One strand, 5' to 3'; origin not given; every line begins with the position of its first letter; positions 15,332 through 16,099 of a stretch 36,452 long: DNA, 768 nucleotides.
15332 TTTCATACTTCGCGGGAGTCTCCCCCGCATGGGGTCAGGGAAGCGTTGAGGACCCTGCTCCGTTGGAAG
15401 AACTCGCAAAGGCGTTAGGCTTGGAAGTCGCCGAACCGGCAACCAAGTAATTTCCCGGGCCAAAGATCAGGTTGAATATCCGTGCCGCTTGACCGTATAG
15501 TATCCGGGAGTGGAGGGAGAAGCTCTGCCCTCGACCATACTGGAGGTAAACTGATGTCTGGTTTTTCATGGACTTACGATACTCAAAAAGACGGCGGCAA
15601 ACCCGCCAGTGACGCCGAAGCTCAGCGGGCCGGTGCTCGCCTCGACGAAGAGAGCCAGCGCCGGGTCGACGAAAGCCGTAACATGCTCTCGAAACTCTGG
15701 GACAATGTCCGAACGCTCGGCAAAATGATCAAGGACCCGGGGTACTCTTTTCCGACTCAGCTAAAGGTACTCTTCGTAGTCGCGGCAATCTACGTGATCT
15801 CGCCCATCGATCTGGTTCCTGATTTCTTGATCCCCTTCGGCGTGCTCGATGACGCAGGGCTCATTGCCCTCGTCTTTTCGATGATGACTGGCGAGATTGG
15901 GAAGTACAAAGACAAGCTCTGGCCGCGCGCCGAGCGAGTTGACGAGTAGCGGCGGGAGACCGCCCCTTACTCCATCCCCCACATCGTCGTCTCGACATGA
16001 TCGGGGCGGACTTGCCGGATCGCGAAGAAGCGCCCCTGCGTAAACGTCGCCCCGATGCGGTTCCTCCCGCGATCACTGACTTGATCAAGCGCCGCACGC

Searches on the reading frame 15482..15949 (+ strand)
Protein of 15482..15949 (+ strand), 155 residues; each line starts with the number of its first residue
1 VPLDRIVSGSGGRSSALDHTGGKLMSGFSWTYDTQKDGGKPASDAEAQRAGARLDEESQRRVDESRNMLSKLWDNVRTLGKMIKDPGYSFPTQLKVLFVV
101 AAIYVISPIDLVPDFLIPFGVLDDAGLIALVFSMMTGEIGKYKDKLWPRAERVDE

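Call 39: search_protein_families(library=pfam, proteins=[window:15482-15949:+], max_evalue=0.001)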
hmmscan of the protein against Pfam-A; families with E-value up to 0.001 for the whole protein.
window:15482-15949:+ (155 aa): 1 family
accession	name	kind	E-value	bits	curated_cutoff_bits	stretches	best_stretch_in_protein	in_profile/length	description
PF06803.17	DUF1232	-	3.4e-10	39.9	23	1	95-130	2-37/37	Protein of unknown function (DUF1232)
